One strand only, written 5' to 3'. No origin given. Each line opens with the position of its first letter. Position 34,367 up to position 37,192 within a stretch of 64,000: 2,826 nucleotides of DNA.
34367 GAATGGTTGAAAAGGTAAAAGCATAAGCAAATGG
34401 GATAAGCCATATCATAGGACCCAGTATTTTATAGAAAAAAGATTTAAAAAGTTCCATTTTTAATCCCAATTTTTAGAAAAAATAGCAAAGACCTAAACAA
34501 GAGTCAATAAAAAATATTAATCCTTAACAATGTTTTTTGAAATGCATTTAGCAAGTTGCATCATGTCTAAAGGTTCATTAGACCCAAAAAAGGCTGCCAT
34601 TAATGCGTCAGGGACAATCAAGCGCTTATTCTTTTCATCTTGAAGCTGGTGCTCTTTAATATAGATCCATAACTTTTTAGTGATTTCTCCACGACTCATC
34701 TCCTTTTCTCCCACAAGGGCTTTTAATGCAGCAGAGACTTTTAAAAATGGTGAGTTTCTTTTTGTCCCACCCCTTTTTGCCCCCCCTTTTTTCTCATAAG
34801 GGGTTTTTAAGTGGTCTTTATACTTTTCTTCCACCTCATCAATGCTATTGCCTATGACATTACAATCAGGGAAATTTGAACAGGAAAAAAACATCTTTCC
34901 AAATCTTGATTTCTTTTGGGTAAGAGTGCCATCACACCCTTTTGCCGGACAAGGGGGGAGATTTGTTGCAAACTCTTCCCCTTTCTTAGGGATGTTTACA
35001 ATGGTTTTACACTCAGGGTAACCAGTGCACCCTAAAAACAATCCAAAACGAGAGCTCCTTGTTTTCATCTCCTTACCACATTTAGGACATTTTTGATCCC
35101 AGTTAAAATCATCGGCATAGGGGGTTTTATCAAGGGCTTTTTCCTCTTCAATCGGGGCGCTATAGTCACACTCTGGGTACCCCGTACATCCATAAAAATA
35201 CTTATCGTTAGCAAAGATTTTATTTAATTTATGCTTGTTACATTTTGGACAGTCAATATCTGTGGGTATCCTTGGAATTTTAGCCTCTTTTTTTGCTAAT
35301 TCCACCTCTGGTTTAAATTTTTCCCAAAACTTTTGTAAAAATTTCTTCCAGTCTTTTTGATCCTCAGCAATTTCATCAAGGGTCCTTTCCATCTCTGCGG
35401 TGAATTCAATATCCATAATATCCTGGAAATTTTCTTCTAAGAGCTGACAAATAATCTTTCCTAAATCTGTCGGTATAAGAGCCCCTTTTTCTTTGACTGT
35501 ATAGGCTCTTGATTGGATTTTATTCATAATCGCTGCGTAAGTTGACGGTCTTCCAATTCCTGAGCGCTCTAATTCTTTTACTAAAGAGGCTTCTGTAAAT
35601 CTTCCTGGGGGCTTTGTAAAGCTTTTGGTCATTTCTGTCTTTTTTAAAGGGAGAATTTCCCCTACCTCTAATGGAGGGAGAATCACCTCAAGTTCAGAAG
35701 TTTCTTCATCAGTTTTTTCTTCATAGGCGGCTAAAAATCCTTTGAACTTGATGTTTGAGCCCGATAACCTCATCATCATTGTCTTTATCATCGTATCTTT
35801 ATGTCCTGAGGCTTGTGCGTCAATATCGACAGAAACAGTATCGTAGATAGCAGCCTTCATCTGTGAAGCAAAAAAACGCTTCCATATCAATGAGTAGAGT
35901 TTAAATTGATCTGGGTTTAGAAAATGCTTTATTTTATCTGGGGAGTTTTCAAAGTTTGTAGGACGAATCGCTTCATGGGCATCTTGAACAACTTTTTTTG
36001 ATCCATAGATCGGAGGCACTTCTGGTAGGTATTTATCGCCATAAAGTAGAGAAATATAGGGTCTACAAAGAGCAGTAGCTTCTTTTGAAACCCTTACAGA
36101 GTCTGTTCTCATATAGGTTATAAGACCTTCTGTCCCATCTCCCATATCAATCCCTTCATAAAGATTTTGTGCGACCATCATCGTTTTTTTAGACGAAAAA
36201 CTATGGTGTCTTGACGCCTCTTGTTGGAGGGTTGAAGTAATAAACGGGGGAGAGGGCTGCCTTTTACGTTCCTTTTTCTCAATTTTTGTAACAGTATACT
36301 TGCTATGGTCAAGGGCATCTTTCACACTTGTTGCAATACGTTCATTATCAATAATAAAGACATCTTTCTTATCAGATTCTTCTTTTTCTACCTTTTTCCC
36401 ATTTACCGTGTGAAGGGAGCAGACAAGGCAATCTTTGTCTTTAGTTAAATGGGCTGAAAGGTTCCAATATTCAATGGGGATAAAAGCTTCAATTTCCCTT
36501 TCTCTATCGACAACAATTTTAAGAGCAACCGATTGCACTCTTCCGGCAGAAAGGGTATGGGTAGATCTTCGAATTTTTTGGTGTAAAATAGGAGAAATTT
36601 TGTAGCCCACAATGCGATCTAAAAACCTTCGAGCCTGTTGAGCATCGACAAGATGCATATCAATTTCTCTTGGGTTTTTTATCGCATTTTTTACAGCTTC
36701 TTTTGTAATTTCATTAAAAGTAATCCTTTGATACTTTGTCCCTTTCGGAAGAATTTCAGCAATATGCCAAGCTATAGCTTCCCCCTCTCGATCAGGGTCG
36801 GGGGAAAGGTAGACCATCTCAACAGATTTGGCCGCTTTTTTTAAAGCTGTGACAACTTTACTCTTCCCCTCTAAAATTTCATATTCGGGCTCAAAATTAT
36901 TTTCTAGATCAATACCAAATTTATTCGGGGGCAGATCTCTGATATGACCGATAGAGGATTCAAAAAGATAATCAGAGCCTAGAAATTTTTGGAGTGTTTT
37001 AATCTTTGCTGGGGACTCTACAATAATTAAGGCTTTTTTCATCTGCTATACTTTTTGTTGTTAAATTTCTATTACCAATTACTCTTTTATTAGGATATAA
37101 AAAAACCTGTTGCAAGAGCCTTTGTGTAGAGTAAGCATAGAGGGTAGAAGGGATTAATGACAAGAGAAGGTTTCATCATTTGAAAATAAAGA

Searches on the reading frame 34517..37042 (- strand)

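Call 89: search_protein_families(library=ncbifam, proteins=[window:34517-37042:-], max_evalue=1e-10)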
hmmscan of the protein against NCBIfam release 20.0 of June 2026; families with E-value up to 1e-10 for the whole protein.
window:34517-37042:- (841 aa): 12 families
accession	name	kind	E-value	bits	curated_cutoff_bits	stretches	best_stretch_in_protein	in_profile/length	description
NF004966.0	PRK06319.1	equivalog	0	1236.6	868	2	1-758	1-756/862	DNA topoisomerase I/SWI domain fusion protein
TIGR01051.1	topA_bact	equivalog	5.8e-232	772.1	456.4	1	5-631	1-631/632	type I DNA topoisomerase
NF006451.0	PRK08780.1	equivalog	1.2e-195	652.4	1265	1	1-585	1-578/824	DNA topoisomerase I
TIGR01054.1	rgy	equivalog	2.1e-88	297.2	471.7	1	57-576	702-1169/1172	reverse gyrase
TIGR01057.1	topA_arch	equivalog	1.1e-79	268.4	458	1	29-625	44-618/618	DNA topoisomerase I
NF004438.0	PRK05776.1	equivalog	1.3e-73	248.4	793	1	23-606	49-614/677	DNA topoisomerase I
NF005829.0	PRK07726.1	subfamily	2.1e-73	248.1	597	1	57-630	76-643/669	DNA topoisomerase 3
NF005555.0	PRK07220.1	equivalog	4e-73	246.9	635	1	57-632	81-626/740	DNA topoisomerase I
TIGR01056.1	topB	subfamily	6.9e-63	213.2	515.75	1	66-627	87-642/706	DNA topoisomerase III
NF011532.0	PRK14973.1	equivalog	3.6e-61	207.1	930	1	61-628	84-620/936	DNA topoisomerase I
NF011313.0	PRK14724.1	equivalog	7.8e-41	139.8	1088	2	62-622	88-666/988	DNA topoisomerase III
NF006032.0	PRK08173.1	equivalog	2e-39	135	1058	1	60-604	84-633/863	DNA topoisomerase III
